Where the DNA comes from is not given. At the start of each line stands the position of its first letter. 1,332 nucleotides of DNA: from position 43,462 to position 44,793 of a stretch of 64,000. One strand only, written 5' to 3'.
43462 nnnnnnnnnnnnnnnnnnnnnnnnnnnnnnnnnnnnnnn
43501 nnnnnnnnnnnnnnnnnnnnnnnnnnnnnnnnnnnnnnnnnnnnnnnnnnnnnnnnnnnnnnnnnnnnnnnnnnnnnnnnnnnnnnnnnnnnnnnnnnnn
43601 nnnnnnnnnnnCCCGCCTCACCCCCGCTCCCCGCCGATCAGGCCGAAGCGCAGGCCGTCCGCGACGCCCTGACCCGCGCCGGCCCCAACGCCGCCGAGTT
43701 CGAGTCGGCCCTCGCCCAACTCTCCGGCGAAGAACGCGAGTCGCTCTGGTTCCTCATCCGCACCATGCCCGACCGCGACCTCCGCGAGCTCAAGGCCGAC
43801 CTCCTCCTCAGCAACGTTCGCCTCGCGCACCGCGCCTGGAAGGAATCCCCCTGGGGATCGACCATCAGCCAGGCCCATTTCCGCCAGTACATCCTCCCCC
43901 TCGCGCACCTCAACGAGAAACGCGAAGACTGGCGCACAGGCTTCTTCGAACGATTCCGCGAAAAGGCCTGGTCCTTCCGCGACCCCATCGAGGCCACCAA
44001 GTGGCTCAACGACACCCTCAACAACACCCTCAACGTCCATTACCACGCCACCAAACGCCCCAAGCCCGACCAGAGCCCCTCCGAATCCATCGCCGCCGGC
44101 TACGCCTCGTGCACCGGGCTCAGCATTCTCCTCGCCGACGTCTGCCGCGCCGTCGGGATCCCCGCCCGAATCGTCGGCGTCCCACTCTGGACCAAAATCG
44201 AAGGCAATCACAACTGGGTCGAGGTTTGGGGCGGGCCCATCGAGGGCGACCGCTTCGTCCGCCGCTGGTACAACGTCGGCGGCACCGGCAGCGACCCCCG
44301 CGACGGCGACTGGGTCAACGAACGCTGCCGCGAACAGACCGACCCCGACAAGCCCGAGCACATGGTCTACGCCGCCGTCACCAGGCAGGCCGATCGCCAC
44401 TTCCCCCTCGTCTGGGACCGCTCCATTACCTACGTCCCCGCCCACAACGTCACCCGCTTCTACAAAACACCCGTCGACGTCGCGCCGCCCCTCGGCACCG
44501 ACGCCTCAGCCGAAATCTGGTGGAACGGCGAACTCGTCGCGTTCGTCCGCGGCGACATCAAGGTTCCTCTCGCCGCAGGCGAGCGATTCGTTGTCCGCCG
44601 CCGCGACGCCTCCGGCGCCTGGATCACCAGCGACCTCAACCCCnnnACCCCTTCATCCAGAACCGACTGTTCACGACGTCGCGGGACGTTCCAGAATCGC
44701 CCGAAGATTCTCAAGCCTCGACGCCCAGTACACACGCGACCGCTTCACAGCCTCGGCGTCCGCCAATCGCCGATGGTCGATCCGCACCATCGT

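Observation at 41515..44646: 1043-aa lipoprotein fusing a GH16 glucanase, an alpha/beta-hydrolase esterase and a transglutaminase-like cysteine protease domain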

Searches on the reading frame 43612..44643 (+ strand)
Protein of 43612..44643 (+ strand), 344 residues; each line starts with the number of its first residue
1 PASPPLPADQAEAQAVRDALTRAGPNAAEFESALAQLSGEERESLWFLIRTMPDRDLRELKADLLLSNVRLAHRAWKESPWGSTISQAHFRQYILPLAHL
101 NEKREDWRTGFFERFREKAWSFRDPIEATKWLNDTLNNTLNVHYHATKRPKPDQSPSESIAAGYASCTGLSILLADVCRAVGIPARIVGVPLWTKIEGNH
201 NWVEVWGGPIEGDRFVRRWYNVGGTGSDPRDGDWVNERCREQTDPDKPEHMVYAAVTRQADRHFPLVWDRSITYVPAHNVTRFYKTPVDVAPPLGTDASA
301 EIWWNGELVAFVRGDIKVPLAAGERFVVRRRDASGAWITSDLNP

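Call 13: find_homologous_proteins(query=window:43612-44643:+, max_evalue=0.00001)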
Query window:43612-44643:+ (344 aa): 835 proteins with E <= 0.00001 among 7092 candidates; the best 120 are listed.
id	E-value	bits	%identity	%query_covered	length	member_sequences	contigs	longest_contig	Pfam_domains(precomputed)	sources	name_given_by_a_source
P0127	8.1e-116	405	56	98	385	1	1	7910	PF01841.26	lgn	-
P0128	4.5e-113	396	56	92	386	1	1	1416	PF01841.26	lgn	-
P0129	4.4e-112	393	57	94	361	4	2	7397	PF01841.26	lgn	-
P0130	7.4e-110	385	54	92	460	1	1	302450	PF01841.26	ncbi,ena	-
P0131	1.3e-108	381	54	92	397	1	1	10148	PF01841.26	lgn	-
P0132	1.7e-108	381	55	92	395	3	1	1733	PF01841.26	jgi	jgi:hypothetical protein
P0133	1.2e-107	378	53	94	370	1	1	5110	PF01841.26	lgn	-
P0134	1.7e-106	374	53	97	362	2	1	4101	PF01841.26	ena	-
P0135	1.8e-106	374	52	95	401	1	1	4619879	PF01841.26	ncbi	ncbi:transglutaminase-like domain-containing protein [Phycisphaeraceae bacterium D3-23]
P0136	3.9e-106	373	52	100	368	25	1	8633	PF01841.26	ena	-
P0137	1.7e-105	371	56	86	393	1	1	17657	PF01841.26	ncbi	ncbi:MAG: transglutaminase-like domain-containing protein [Phycisphaerales bacterium JB063]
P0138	2.9e-105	370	52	100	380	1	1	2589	PF01841.26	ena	-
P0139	3.3e-105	370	52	100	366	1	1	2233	PF01841.26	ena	-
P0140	4.3e-105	370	54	94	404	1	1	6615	PF01841.26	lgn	-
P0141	5.0e-105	370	53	95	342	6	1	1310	PF01841.26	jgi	jgi:hypothetical protein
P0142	6.3e-105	369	53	95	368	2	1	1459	PF01841.26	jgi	jgi:hypothetical protein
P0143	7.7e-105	369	53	95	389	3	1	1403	PF01841.26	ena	-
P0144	8.0e-105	369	53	93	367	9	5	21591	PF01841.26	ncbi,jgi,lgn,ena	jgi:hypothetical protein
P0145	1.1e-104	368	53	95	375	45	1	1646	PF01841.26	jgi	jgi:hypothetical protein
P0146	1.1e-104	368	53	95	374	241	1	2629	PF01841.26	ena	-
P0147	1.2e-104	368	52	100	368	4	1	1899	PF01841.26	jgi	jgi:hypothetical protein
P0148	1.4e-104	368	53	94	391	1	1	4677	PF01841.26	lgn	-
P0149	1.6e-104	368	53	95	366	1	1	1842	PF01841.26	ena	-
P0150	1.9e-104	368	53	95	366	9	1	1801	PF01841.26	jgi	-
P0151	4.7e-104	366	53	93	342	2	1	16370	PF01841.26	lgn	-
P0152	7.5e-104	366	52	95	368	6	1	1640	PF01841.26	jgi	jgi:hypothetical protein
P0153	8.8e-104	365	54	95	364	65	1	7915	PF01841.26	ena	-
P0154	1.6e-103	365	55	92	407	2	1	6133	PF01841.26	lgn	-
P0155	1.7e-103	365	52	100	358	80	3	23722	PF01841.26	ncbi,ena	-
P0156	2.6e-103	364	50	97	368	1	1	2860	PF01841.26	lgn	-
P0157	2.7e-103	364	52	97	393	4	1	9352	PF01841.26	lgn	-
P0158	2.7e-103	364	53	93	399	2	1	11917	PF01841.26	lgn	-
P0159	2.8e-103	364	54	91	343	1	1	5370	PF01841.26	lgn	-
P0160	5.1e-103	363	53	95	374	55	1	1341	PF01841.26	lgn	-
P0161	7.4e-103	362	51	100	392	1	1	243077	PF01841.26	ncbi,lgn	-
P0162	8.4e-103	362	53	99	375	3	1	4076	PF01841.26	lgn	-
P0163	1.6e-102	361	54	94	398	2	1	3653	PF01841.26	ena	-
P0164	1.8e-102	361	53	99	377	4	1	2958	PF01841.26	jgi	jgi:hypothetical protein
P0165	2.0e-102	361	52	98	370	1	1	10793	PF01841.26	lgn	-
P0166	2.4e-102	361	54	90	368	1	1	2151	PF01841.26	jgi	jgi:transglutaminase-like putative cysteine protease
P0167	2.5e-102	361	52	97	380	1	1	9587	PF01841.26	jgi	-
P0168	4.0e-102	360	53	88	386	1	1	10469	PF01841.26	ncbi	ncbi:MAG: transglutaminase domain-containing protein [Planctomycetota bacterium]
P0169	4.1e-102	360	55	89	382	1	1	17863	PF01841.26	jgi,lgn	-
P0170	5.9e-102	359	52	94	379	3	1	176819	PF01841.26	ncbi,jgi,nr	ncbi:MAG: transglutaminase domain-containing protein [Phycisphaerae bacterium]|jgi:hypothetical prot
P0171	6.4e-102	359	50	97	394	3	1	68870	PF01841.26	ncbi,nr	ncbi:MAG: transglutaminase domain-containing protein [Phycisphaerae bacterium]|nr:transglutaminase d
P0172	1.3e-101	358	55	86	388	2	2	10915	PF01841.26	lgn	-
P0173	1.6e-101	358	51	90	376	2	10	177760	PF01841.26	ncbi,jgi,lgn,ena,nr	ncbi:MAG: transglutaminase-like domain-containing protein [Phycisphaerae bacterium]|nr:transglutamin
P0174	2.2e-101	358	51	97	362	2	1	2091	PF01841.26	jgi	-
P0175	3.7e-101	357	55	87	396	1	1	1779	PF01841.26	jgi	-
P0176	5.8e-101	356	52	95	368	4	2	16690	PF01841.26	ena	-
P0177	8.2e-101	356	54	86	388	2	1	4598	PF01841.26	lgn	-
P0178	1.4e-100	355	51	94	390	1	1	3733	PF01841.26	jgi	jgi:transglutaminase-like putative cysteine protease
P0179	1.4e-100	355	55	91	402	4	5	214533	PF01841.26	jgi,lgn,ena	-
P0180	3.6e-100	354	53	96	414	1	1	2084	PF01841.26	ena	-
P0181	6.5e-100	353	53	95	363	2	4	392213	PF01841.26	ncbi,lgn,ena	ncbi:MAG: transglutaminase-like domain-containing protein [Phycisphaerales bacterium]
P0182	7.3e-100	353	52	97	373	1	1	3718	PF01841.26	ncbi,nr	ncbi:MAG: transglutaminase domain-containing protein [Phycisphaerae bacterium]|nr:transglutaminase d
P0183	9.3e-100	352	52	97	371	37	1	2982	PF01841.26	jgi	jgi:transglutaminase-like putative cysteine protease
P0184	1.2e-98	349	52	95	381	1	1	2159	PF01841.26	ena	-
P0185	2.1e-98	348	51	96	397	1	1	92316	PF01841.26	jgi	jgi:transglutaminase-like putative cysteine protease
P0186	2.6e-98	347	49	92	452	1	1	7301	PF01841.26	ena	-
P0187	2.8e-98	347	52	94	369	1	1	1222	PF01841.26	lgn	-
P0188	2.2e-97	344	51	95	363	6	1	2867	PF01841.26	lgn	-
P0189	7.8e-97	343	51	95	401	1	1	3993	PF01841.26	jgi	jgi:transglutaminase-like putative cysteine protease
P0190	1.2e-96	342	51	91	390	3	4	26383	PF01841.26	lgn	-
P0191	4.0e-96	340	48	98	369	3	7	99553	PF01841.26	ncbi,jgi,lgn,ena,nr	ncbi:MAG: transglutaminase-like domain-containing protein [Phycisphaerae bacterium]|nr:transglutamin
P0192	1.5e-94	335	51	97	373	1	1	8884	PF01841.26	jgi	-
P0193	7.9e-90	320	49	96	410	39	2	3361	PF01841.26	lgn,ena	-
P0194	7.8e-88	313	48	91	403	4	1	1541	PF01841.26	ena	-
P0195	3.4e-87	311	49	95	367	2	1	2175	PF01841.26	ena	-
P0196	8.0e-86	306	52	80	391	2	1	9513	PF01841.26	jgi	jgi:hypothetical protein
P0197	3.6e-80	288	46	92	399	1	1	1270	PF01841.26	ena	-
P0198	8.7e-79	283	45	93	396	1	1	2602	PF01841.26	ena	-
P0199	1.1e-78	283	55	71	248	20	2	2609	PF01841.26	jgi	jgi:hypothetical protein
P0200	2.1e-75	272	50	80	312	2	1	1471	PF01841.26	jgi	jgi:transglutaminase-like putative cysteine protease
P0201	1.4e-74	269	45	92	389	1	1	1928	PF01841.26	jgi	jgi:hypothetical protein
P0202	1.9e-74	269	48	82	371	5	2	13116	PF01841.26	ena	-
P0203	2.7e-74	268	49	83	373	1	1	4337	PF01841.26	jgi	jgi:Transglutaminase-like superfamily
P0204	4.6e-74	268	47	79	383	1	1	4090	PF01841.26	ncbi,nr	ncbi:MAG: transglutaminase-like domain-containing protein [Planctomycetota bacterium]|nr:transglutam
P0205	5.9e-74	267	49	83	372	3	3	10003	PF01841.26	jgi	jgi:hypothetical protein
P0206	8.8e-74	267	47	92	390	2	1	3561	PF01841.26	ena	-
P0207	9.8e-74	267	48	83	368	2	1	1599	PF01841.26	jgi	jgi:hypothetical protein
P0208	1.4e-73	266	47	80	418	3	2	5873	PF01841.26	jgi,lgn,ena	-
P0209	1.4e-73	266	47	86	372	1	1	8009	PF01841.26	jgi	jgi:hypothetical protein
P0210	1.4e-73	266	46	92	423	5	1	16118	PF01841.26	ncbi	-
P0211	1.9e-73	266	47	86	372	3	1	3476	PF01841.26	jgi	jgi:hypothetical protein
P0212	2.5e-73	265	46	91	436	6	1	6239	PF01841.26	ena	-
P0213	4.5e-73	264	48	85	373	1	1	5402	PF01841.26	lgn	-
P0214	7.6e-73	264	47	90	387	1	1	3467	PF01841.26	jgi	jgi:hypothetical protein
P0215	7.8e-73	264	46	85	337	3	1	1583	PF01841.26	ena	-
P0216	1.1e-72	263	44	97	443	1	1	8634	PF01841.26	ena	-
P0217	1.7e-72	262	48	81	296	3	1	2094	PF01841.26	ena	-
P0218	2.3e-72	262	49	82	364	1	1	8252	PF01841.26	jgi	-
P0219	2.7e-72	262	46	90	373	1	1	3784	PF01841.26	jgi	jgi:hypothetical protein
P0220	1.0e-71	260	47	81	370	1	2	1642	PF01841.26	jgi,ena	-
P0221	1.6e-71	259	47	86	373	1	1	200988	PF01841.26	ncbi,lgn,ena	-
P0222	1.8e-71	259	48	79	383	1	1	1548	PF01841.26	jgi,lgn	jgi:hypothetical protein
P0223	2.4e-71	259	47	81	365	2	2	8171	PF01841.26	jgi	-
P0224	2.8e-71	259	44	93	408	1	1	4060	PF01841.26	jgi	jgi:hypothetical protein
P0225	6.6e-71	257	43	93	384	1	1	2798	PF01841.26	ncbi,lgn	-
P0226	6.7e-71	257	48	83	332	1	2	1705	PF01841.26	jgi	jgi:hypothetical protein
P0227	6.9e-71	257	48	80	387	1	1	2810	PF01841.26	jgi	-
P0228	8.5e-71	257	49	75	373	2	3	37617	PF01841.26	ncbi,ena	-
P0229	1.3e-70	256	42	97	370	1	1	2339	PF01841.26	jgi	jgi:hypothetical protein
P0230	1.7e-70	256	46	90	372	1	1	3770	PF01841.26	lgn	-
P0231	2.5e-70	255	45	88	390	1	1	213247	PF01841.26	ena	-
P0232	2.8e-70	255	43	95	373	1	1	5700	PF01841.26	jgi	jgi:Transglutaminase-like superfamily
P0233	3.0e-70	255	48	79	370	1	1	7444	PF01841.26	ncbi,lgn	ncbi:MAG: transglutaminase-like domain-containing protein [Planctomycetota bacterium]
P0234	3.0e-70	255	47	78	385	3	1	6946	PF01841.26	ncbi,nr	ncbi:MAG: transglutaminase-like domain-containing protein [Planctomycetota bacterium]|nr:transglutam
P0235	3.4e-70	255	48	77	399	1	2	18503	PF01841.26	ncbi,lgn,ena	-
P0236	3.5e-70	255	47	82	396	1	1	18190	PF01841.26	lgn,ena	-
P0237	4.7e-70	254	44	86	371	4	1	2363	PF01841.26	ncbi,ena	-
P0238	5.5e-70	254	42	94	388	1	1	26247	PF01841.26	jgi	jgi:hypothetical protein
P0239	7.0e-70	254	42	95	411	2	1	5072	PF01841.26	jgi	jgi:hypothetical protein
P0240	8.3e-70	254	47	86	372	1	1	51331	PF01841.26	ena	-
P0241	9.5e-70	253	48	79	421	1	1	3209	PF01841.26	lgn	-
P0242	2.1e-69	252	44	89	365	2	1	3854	PF01841.26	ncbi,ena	-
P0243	2.5e-69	252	49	78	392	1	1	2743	PF01841.26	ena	-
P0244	2.7e-69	252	47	83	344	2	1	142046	PF01841.26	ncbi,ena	-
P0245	2.9e-69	252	44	86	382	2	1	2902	PF01841.26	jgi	-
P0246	3.7e-69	252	40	98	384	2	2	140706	PF01841.26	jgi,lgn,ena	-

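Call 14: find_encoding_contigs(protein=P0135, flank=8000, max_places=2)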
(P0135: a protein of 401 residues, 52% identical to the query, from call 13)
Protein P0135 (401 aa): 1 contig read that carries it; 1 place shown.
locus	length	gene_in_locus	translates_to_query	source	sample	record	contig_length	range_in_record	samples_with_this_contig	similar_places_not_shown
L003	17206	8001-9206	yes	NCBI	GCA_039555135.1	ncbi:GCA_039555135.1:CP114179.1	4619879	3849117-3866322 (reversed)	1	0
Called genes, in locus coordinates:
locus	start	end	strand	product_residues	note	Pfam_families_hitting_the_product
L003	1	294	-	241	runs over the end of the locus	PF00005:ABC_tran, PF13304:AAA_21 (faint)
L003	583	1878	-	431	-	PF00950:ABC-3, PF01032:FecCD, PF02742:Fe_dep_repr_C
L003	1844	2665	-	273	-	PF00005:ABC_tran, PF13304:AAA_21 (faint)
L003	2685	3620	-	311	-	PF01297:ZnuA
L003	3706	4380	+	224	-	PF01325:Fe_dep_repress, PF02742:Fe_dep_repr_C, PF04023:FeoA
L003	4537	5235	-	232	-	PF07589:PEP_exosort_dom (weak)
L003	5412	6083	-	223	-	PF07589:PEP_exosort_dom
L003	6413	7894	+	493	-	PF00884:Sulfatase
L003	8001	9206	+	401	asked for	PF01841:Transglut_core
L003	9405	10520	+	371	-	PF00356:LacI, PF13377:Peripla_BP_3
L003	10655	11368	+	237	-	PF07589:PEP_exosort_dom (weak)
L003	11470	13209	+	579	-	PF00657:Lipase_GDSL, PF13472:Lipase_GDSL_2, PF04311:DUF459 (faint)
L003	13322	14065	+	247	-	PF07963:N_methyl (weak)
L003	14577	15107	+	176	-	PF04542:Sigma70_r2, PF08281:Sigma70_r4_2 (weak)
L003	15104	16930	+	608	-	-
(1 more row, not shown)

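Call 15: find_encoding_contigs(protein=P0181, flank=8000, max_places=2)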
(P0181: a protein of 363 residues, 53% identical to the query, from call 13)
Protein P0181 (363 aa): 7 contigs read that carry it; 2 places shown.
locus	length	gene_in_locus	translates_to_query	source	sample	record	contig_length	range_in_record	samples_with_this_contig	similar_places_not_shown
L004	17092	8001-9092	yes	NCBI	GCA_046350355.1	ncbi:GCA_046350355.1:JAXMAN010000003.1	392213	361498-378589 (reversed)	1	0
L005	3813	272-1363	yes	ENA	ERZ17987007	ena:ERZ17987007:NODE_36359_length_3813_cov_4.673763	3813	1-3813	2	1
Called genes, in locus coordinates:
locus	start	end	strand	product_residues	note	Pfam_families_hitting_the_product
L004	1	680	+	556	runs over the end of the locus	-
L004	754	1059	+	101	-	PF00166:Cpn10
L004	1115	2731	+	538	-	PF00118:Cpn60_TCP1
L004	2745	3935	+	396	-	PF00226:DnaJ, PF01556:DnaJ_C, PF00684:DnaJ_CXXCXGXG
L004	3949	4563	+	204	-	PF01025:GrpE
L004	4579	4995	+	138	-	PF09723:Zn_ribbon_8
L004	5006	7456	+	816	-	PF08206:OB_RNB, PF17876:CSD2, PF00773:RNB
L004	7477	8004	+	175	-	-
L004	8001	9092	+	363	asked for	PF01841:Transglut_core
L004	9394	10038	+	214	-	-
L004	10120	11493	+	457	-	PF14691:Fer4_20, PF00070:Pyr_redox (faint), PF07992:Pyr_redox_2, PF13450:NAD_binding_8 (weak), PF13738:Pyr_redox_3 (weak)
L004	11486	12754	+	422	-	PF01180:DHO_dh, PF01207:Dus (weak), PF12837:Fer4_6 (faint), PF00037:Fer4 (faint), PF12797:Fer4_2 (faint), PF12800:Fer4_4 (faint), PF12838:Fer4_7 (weak), PF14697:Fer4_21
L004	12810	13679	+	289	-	PF00795:CN_hydrolase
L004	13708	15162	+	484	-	PF01979:Amidohydro_1, PF07969:Amidohydro_3 (weak)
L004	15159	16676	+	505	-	PF00171:Aldedh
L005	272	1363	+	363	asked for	PF01841:Transglut_core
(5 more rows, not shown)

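Call 16: find_encoding_contigs(protein=P0130, flank=8000, max_places=2)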
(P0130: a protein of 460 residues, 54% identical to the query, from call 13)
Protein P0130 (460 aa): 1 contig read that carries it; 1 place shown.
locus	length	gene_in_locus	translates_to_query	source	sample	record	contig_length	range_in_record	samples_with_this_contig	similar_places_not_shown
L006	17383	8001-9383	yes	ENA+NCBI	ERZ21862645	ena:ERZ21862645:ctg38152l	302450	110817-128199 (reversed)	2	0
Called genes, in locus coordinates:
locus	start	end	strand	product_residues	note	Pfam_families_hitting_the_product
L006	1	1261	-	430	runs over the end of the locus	PF01053:Cys_Met_Meta_PP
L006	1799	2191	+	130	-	PF02410:RsfS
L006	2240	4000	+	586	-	PF03485:Arg_tRNA_synt_N, PF00750:tRNA-synt_1d, PF05746:DALR_1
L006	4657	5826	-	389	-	PF14294:DUF4372, PF01609:DDE_Tnp_1, PF13612:DDE_Tnp_1_3 (weak)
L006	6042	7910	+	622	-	PF11845:Tll0287-like, PF00512:HisKA, PF02518:HATPase_c, PF14501:HATPase_c_5 (weak)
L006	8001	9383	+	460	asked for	PF01841:Transglut_core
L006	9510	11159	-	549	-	PF13185:GAF_2, PF01590:GAF, PF00989:PAS (faint), PF08448:PAS_4, PF00512:HisKA, PF02518:HATPase_c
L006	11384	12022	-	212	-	-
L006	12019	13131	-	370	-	PF02470:MlaD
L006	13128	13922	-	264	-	PF09818:ABC_ATPase (faint), PF00005:ABC_tran, PF13304:AAA_21 (faint)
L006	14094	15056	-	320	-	PF02405:MlaE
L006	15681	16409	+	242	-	PF01726:LexA_DNA_bind, PF21984:DnaD_N (weak), PF01047:MarR (weak), PF12802:MarR_2 (weak), PF00717:Peptidase_S24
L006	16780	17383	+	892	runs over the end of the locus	PF01627:Hpt, PF02895:H-kinase_dim, PF02518:HATPase_c, PF01584:CheW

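Call 18: find_encoding_contigs(protein=P0209, flank=8000, max_places=2)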
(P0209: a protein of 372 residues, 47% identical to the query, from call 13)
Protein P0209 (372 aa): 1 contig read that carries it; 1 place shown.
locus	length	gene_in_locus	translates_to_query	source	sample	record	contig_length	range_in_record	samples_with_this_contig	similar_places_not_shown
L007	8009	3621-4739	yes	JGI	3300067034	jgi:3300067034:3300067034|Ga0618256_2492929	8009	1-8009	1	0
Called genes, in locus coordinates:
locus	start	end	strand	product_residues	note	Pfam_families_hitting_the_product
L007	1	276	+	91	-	PF13304:AAA_21 (weak)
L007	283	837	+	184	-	PF14103:DUF4276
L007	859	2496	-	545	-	-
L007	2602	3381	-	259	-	PF00882:Zn_dep_PLPC, PF13803:DUF4184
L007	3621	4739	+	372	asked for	PF01841:Transglut_core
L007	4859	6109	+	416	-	-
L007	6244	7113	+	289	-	PF01513:NAD_kinase, PF20143:NAD_kinase_C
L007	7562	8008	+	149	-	?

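Call 19: find_encoding_contigs(protein=P0213, flank=8000, max_places=2)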
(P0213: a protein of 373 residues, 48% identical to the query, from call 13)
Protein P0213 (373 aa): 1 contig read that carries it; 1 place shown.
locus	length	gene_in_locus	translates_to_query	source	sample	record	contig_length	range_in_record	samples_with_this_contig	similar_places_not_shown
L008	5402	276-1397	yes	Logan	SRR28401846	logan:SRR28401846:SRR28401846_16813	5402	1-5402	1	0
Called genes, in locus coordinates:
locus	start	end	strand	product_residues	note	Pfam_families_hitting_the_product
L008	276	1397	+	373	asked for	PF01841:Transglut_core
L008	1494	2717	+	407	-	-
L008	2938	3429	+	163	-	-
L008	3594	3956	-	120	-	-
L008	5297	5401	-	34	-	?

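Call 30: predict_structure(alignment_id=A1)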
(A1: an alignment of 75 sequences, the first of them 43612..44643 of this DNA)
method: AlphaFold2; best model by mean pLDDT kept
length: 344 residues; sequences in the alignment: 75
mean_pLDDT: 93.5   pTM: 0.92
mean pLDDT of the five models: 93.5, 92.9, 92.9, 92.6, 92.2
residues with pLDDT >= 90: 290; 70-90: 41; 50-70: 13; < 50: 0
segments of 3 or more residues with pLDDT < 50: none
pLDDT, mean of each block of 10 residues (from residue 1): 84 97 98 98 98 97 98 99 95 97 95 98 95 95 85 84 93 97 98 94 93 90 73 90 98 97 93 97 97 81 95 92 96 89 95
secondary structure, 60 per line:
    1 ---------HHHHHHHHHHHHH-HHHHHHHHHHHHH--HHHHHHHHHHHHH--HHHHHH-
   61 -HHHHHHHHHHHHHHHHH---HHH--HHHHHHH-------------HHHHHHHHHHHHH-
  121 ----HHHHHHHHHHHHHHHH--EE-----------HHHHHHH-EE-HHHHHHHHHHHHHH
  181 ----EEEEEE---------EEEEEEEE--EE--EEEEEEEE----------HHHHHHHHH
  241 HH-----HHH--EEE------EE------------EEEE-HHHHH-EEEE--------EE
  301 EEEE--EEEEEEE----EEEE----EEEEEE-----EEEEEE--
elements in order: H10-22 H24-36 H39-51 H54-59 H62-78 H87-93 H107-119 H125-140 H156-162 H167-180 E185-190 E200-207 E214-221 H232-242 E253-255 E276-279 H281-285 E287-290 E299-304 E307-313 E318-321 E326-331 E337-342
